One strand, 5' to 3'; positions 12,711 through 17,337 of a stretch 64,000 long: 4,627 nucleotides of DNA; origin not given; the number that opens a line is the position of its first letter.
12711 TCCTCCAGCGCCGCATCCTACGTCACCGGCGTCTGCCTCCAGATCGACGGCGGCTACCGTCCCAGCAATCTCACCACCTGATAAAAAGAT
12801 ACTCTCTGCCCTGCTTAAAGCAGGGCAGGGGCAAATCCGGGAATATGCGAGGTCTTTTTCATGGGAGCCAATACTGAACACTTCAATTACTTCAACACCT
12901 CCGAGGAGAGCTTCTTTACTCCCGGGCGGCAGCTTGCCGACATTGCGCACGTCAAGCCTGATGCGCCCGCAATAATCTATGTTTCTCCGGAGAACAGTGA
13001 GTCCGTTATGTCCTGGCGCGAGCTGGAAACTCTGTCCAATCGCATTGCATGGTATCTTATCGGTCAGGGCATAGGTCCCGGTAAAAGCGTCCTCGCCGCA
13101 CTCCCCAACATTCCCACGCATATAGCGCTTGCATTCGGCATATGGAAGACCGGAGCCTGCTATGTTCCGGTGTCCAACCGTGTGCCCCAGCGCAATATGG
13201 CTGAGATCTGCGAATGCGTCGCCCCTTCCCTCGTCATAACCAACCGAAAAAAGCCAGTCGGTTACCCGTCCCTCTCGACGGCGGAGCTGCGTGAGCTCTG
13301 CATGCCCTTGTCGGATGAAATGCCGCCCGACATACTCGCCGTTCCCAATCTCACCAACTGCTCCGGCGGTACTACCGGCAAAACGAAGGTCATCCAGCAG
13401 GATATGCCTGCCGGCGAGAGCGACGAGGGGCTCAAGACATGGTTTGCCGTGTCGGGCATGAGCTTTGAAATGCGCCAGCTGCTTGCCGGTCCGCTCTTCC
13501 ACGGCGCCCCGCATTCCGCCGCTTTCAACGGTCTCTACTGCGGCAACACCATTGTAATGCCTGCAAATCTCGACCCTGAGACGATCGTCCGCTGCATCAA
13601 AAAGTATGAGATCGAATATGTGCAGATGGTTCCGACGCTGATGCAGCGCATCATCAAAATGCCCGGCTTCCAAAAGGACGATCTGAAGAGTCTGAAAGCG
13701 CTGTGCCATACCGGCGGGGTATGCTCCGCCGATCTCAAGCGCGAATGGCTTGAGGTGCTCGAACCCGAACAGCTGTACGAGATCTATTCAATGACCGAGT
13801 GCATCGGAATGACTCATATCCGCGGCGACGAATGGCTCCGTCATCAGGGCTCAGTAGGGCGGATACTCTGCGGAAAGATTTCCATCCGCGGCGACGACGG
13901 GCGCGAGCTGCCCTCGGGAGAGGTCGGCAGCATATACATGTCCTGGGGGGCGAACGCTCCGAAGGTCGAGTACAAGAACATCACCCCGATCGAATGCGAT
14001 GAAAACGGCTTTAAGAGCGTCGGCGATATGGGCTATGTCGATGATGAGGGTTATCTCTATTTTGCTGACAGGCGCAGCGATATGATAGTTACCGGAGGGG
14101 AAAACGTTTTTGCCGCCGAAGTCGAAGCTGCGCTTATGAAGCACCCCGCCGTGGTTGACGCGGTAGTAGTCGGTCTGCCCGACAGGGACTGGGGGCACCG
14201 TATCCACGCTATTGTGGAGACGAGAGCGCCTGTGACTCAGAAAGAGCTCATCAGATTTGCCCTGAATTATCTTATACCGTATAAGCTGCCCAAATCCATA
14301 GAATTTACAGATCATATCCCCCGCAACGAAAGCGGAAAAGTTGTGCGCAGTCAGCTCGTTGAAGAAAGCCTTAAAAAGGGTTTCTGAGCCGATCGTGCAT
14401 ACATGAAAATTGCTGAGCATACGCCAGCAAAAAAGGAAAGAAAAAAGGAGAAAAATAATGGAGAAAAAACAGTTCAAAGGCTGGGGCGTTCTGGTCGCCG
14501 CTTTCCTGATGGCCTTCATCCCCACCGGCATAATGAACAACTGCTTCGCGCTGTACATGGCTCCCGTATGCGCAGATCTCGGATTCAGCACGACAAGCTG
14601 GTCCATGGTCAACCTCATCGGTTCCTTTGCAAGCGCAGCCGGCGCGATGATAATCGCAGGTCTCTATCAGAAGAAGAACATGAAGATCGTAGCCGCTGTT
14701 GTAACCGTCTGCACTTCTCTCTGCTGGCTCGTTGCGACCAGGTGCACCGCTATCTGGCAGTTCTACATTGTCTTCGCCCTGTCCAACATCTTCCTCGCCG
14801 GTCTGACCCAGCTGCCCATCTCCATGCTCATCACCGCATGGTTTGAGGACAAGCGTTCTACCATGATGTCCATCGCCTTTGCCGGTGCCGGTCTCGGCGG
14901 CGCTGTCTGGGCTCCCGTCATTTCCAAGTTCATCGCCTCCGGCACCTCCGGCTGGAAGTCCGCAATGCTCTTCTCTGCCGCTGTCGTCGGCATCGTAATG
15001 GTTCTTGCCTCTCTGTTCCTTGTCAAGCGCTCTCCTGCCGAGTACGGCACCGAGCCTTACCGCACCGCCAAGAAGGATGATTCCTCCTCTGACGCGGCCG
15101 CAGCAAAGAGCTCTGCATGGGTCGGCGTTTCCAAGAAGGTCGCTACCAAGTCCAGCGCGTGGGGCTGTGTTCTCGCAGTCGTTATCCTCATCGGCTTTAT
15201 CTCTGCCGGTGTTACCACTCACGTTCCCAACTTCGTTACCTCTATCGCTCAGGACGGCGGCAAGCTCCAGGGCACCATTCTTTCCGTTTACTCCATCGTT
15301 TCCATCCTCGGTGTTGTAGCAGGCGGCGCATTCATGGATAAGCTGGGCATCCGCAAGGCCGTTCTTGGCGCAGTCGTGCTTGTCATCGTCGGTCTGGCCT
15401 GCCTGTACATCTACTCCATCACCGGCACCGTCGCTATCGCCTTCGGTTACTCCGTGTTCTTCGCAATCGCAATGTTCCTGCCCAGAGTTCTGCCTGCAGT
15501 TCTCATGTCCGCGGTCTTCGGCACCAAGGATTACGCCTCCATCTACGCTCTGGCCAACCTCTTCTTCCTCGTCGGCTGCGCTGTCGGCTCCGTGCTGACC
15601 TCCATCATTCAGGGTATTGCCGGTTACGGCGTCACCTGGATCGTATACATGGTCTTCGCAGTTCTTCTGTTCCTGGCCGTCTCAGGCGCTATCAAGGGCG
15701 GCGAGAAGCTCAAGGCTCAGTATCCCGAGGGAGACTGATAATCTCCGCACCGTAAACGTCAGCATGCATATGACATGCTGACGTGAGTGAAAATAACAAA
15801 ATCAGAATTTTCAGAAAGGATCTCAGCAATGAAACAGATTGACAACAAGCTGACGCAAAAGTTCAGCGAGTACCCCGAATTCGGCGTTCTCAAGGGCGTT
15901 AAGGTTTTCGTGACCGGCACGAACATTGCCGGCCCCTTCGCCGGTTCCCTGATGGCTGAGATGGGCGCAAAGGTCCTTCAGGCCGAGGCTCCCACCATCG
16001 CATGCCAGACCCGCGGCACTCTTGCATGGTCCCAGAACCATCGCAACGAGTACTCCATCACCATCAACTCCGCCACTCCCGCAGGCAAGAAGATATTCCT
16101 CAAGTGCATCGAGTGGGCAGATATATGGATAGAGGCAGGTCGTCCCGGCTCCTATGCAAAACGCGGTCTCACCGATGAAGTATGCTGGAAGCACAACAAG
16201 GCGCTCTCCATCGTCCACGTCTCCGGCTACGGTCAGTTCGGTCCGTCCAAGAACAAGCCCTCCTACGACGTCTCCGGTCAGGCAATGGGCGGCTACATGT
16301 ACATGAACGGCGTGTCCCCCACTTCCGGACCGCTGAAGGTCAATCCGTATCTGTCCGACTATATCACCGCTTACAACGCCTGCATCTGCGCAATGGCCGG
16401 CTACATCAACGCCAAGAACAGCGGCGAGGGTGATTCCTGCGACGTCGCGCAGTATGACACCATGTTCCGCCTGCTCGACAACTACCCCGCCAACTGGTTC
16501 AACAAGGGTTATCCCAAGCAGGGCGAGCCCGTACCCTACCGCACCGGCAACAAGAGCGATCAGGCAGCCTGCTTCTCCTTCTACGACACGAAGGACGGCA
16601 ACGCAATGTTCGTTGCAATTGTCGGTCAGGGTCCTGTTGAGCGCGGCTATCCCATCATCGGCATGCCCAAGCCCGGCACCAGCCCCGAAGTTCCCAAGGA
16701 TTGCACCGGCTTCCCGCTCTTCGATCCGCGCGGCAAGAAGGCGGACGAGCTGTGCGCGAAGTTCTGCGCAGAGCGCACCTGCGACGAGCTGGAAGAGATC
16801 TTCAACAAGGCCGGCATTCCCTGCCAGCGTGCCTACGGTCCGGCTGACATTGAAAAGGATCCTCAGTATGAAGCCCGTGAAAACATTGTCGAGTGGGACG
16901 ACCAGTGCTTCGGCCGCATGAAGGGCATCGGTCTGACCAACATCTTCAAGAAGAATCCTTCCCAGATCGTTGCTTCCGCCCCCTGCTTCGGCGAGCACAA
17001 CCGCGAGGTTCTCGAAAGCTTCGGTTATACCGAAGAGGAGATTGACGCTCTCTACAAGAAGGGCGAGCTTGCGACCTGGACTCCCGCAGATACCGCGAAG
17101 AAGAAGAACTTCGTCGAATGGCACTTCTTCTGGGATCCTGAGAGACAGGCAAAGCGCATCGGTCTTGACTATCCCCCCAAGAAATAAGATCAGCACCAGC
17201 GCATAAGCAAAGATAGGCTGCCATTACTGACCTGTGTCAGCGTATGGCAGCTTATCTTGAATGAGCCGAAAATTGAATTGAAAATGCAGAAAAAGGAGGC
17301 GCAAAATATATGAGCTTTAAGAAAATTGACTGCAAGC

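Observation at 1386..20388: Non-canonical bai-like (bile-acid/steroid CoA-thioester) gene cluster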

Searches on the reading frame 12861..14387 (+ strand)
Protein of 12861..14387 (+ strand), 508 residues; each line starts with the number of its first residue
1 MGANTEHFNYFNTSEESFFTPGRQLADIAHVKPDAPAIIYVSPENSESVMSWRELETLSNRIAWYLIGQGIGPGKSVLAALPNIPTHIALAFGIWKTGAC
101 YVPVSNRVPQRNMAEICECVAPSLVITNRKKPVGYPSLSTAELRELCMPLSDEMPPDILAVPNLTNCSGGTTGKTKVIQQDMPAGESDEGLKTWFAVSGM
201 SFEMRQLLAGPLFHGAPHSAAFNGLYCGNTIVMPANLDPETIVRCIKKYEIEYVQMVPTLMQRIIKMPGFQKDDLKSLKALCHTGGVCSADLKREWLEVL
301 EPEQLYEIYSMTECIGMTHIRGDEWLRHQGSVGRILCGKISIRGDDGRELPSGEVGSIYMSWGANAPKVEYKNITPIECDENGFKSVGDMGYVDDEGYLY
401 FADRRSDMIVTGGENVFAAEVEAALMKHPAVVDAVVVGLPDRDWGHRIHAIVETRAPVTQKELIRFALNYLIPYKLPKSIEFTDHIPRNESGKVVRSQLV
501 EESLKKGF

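Call 5: search_protein_families(library=pfam, proteins=[window:12861-14387:+])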
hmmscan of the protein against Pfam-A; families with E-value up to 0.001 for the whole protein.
window:12861-14387:+ (508 aa): 2 families
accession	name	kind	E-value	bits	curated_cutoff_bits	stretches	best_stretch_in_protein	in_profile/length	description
PF00501.34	AMP-binding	-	7.2e-49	167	29.9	1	29-361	5-375/384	AMP-binding enzyme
PF13193.12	AMP-binding_C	-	4.7e-16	59.9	24.5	1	420-493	1-76/76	AMP-binding enzyme C-terminal domain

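Call 7: search_protein_families(library=ncbifam, proteins=[window:12861-14387:+], max_evalue=0.00001)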
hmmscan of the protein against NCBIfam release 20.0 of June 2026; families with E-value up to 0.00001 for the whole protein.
window:12861-14387:+ (508 aa): 95 families (the best 25 are shown)
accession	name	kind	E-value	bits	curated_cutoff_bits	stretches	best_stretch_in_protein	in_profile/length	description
NF038344.1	bile_CoA_BaiB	exception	6.3e-268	889.1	650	1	5-506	2-504/504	bile acid--CoA ligase BaiB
NF038341.1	ligase_FadD4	exception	6.9e-84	282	850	1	163-501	155-502/506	fatty-acid--CoA ligase FadD4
NF009071.0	PRK12406.1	subfamily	1.2e-79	268.1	701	1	168-502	161-501/510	acyl-CoA synthetase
NF004837.0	PRK06187.1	subfamily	2e-70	237.5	476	2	190-502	201-521/531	long-chain-fatty-acid--CoA ligase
NF009929.0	PRK13390.1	equivalog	4.2e-68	229.9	951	1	167-499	155-500/501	acyl-CoA synthetase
NF006182.0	PRK08316.1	subfamily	4e-57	193.9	663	1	200-501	209-515/523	fatty acyl-CoA synthetase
TIGR01923.1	menE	equivalog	3.4e-55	187.7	330.15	1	51-499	1-442/442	o-succinylbenzoate--CoA ligase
NF005863.0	PRK07798.1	subfamily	1.9e-54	185.2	543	2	201-493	218-521/540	acyl-CoA synthetase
NF004797.0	PRK06145.1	equivalog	2.4e-52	177.9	850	1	197-502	184-494/499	acyl-CoA synthetase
NF005801.1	PRK07656.1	equivalog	7.6e-52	176.6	657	2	169-499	173-499/500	FadD3 family acyl-CoA ligase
NF052269.1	Staph_lig_FadD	equivalog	7.6e-52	176.3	650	1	200-500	188-490/499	long-chain-fatty-acid--CoA ligase FadD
NF005676.0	PRK07470.1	equivalog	1.6e-51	175.6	774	2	204-507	220-533/544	acyl-CoA synthetase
NF005797.0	PRK07638.1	equivalog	4e-51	174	518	1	45-499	22-475/487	acyl-CoA synthetase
NF005859.1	PRK07788.1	exception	8.9e-51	173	875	1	143-501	199-556/560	long-chain-fatty-acid--CoA ligase FadD2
NF002966.0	PRK03640.1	equivalog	1.1e-50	172.6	556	1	29-502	12-479/483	o-succinylbenzoate--CoA ligase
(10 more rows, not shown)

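Call 9: search_solved_structures(query=window:12861-14387:+, max_evalue=1e-20)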
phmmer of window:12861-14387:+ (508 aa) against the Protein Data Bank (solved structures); distinct sequences matched with E-value up to 1e-20: 69 (the best 60 are shown).
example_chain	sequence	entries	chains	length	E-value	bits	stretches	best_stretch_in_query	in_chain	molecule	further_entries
4lgc_A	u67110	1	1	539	9.9e-174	581.6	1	6-507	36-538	Bile acid-coenzyme A ligase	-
3r44_A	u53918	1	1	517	2.3e-48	168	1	17-502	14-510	fatty acyl CoA synthetase FADD13 (FATTY-ACYL-CoA SYNTHETASE)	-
5x8f_A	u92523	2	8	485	5.4e-46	160.2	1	31-501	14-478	2-succinylbenzoate--CoA ligase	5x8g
5buq_A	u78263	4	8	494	1e-45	159.3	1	30-501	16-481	2-succinylbenzoate--CoA ligase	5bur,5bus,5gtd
8weu_A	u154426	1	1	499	9e-45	156.2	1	48-499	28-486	Fatty-acyl-CoA synthase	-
8wev_A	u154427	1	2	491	9.3e-45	156.1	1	48-498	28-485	Feruloyl-CoA Synthetase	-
8r2q_A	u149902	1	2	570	2.8e-38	134.7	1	24-499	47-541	Probable fatty-acid-CoA ligase FadD5 (Fatty-acid-CoA synthetase) (Fatty-acid-CoA synthase)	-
4fuq_A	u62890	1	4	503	3.3e-35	124.6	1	51-501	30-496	Malonyl CoA synthetase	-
4gxq_A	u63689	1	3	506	1.9e-34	122.1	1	51-500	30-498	Malonyl CoA synthetase, Benzoate-CoA ligase Chimeric protein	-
4fut_A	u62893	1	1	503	2e-34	122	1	51-500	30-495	Malonyl CoA synthetase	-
4gxr_A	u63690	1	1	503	9e-34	119.9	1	208-500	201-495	Malonyl CoA synthetase, Benzoate-CoA ligase Chimeric protein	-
6iyk_A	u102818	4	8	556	1.5e-32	115.9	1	166-500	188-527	2,3-dihydroxybenzoate-AMP ligase component of enterobactin synthase multienzyme complex | Enterobactin synthase component E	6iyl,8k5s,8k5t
6e8o_A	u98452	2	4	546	5.5e-32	114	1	53-502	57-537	2,3-dihydroxybenzoate-AMP ligase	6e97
3rg2_A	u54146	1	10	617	1e-31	113.1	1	166-500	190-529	Enterobactin synthase component E (entE), 2,3-dihydro-2,3-dihydroxybenzoate synthetase, is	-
4iz6_A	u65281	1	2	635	1.2e-31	112.9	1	166-500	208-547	Enterobactin synthase component E, Isochorismatase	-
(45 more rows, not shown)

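Call 11: find_encoding_contigs(protein=window:12861-14387:+, flank=10000, max_places=6)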
Protein window:12861-14387:+ (508 aa): 21 contigs read that carry it; 6 places shown.
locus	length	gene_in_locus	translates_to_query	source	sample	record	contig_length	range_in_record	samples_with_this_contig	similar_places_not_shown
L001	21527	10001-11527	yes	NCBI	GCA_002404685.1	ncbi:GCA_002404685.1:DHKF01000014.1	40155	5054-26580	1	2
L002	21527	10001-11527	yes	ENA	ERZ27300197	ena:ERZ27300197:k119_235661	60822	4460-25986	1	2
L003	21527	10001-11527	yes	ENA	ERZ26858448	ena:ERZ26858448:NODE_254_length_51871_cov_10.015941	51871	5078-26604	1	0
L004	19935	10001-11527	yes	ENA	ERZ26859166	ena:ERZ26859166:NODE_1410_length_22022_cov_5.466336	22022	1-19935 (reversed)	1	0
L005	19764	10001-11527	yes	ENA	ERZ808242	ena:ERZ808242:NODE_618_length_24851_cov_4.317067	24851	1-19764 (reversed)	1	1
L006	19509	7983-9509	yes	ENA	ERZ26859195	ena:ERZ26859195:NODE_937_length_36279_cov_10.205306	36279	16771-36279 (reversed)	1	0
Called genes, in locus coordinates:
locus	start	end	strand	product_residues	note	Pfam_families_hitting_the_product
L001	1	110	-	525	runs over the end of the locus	PF00501:AMP-binding, PF13193:AMP-binding_C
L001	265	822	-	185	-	-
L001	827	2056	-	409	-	PF12833:HTH_18, PF00165:HTH_AraC (weak), PF12833:HTH_18, PF00165:HTH_AraC (weak)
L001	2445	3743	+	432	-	PF02515:CoA_transf_3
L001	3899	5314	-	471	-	-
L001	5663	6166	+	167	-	PF13577:SnoaL_4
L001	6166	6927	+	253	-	PF00106:adh_short, PF13561:adh_short_C2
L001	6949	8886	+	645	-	PF00724:Oxidored_FMN, PF00890:FAD_binding_2 (faint), PF01134:GIDA (faint), PF07992:Pyr_redox_2, PF12831:FAD_oxidored, PF13450:NAD_binding_8, PF13738:Pyr_redox_3 (weak), PF00070:Pyr_redox, +3 more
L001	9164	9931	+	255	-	PF23441:SDR, PF00106:adh_short, PF08659:KR, PF13561:adh_short_C2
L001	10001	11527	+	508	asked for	PF00501:AMP-binding, PF13193:AMP-binding_C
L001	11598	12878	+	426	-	PF07690:MFS_1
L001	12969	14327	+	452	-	PF02515:CoA_transf_3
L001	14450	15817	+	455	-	PF02515:CoA_transf_3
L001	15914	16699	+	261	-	PF00106:adh_short, PF08659:KR, PF13561:adh_short_C2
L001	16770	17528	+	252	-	PF00106:adh_short, PF08659:KR (weak), PF13561:adh_short_C2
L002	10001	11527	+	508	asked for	PF00501:AMP-binding, PF13193:AMP-binding_C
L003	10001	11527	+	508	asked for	PF00501:AMP-binding, PF13193:AMP-binding_C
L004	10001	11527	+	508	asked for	PF00501:AMP-binding, PF13193:AMP-binding_C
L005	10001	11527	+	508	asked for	PF00501:AMP-binding, PF13193:AMP-binding_C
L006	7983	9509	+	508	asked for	PF00501:AMP-binding, PF13193:AMP-binding_C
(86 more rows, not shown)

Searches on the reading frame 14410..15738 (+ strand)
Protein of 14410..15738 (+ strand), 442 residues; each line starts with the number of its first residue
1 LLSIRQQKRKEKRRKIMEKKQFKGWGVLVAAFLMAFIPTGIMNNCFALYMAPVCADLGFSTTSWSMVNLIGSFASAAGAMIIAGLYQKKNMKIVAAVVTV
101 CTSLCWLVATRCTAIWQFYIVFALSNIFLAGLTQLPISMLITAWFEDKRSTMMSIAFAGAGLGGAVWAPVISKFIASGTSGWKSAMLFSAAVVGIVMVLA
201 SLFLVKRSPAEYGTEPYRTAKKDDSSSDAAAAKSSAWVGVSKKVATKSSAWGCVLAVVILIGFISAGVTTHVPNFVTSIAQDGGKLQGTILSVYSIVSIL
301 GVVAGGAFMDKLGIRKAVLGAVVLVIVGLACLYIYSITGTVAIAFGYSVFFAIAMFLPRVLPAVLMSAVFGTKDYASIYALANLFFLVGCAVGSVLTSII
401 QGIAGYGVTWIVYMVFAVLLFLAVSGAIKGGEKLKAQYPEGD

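Call 5: search_protein_families(library=pfam, proteins=[window:14410-15738:+])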
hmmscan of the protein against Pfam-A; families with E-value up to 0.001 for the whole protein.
window:14410-15738:+ (442 aa): 2 families
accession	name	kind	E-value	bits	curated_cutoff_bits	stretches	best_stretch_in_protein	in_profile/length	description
PF07690.21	MFS_1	-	8.4e-31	107.6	33.4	2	34-393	3-346/347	Major Facilitator Superfamily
PF13347.12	MFS_2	-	9.2e-06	24.9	27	0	20-205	221-420/427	MFS/sugar transport protein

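Call 7: search_protein_families(library=ncbifam, proteins=[window:14410-15738:+], max_evalue=0.00001)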
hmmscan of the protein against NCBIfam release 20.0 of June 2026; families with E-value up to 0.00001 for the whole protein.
window:14410-15738:+ (442 aa): 7 families
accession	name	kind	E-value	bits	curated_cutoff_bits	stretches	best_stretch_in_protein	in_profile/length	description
NF038246.1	bile_salt_MFS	equivalog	3.6e-54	184.2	400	1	23-424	2-400/408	conjugated bile salt MFS transporter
NF049980.1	SfMCT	equivalog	1.4e-20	73.3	320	1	25-414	2-376/378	L-lactate MFS transporter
TIGR00881.1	2A0104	subfamily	1.7e-14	53.6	407.75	1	44-401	12-371/379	phosphoglycerate transporter protein PgtP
NF047787.1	PhglyTportPgtP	equivalog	6.2e-11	41.7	750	1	14-425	17-434/451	phosphoglycerate transporter PgtP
TIGR00893.1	2A0114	subfamily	3.5e-10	39.4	395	1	53-423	20-391/399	D-galactonate transporter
TIGR00890.1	2A0111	subfamily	2e-06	27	374.85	1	25-419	3-373/377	oxalate/formate antiport family MFS transporter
TIGR00886.1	2A0108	subfamily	8.1e-06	25.2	311.7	1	47-356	29-333/368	NarK family nitrate/nitrite MFS transporter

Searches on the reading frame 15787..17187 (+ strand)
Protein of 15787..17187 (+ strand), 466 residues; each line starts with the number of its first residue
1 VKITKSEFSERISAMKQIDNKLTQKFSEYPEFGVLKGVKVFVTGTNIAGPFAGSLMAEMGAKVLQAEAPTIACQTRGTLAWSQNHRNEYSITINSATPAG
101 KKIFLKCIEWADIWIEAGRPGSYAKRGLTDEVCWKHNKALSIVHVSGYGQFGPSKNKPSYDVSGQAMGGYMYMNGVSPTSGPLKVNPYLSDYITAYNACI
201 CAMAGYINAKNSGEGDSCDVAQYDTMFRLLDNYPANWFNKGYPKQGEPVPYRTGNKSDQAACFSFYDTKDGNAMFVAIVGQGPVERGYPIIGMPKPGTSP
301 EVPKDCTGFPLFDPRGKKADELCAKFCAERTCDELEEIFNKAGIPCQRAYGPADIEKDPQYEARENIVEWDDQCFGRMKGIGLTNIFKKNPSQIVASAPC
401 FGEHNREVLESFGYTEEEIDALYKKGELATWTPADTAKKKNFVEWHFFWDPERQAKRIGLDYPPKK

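Call 5: search_protein_families(library=pfam, proteins=[window:15787-17187:+])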
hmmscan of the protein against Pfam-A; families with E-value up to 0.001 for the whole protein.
window:15787-17187:+ (466 aa): 1 family
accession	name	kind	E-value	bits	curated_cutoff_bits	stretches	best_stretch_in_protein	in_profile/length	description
PF02515.22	CoA_transf_3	-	3.1e-75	254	23.3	1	35-405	1-366/366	CoA-transferase family III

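Call 7: search_protein_families(library=ncbifam, proteins=[window:15787-17187:+], max_evalue=0.00001)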
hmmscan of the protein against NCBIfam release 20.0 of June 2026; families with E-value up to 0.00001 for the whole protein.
window:15787-17187:+ (466 aa): 6 families
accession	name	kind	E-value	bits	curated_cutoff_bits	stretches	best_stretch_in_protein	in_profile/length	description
NF002914.1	PRK03525.1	equivalog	3.1e-81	273.3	413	1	28-427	3-396/400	L-carnitine CoA-transferase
NF052585.1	SucGlutTfsCaiB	equivalog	1.1e-35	123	750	1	35-415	8-391/394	succinate--glutarate CoA-transferase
NF003809.0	PRK05398.1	subfamily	8.1e-32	110.3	442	1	35-426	5-414/416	formyl-CoA transferase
TIGR03253.1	oxalate_frc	equivalog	1.2e-31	109.9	504.2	2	35-229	4-206/416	formyl-CoA transferase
NF041294.1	Scnl_mescCoAtase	equivalog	3.5e-25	89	700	1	34-410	3-381/381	succinyl-CoA:mesaconate CoA-transferase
NF008511.0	PRK11430.1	equivalog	7.1e-23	81.3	522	1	35-272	10-248/381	CoA:oxalate CoA-transferase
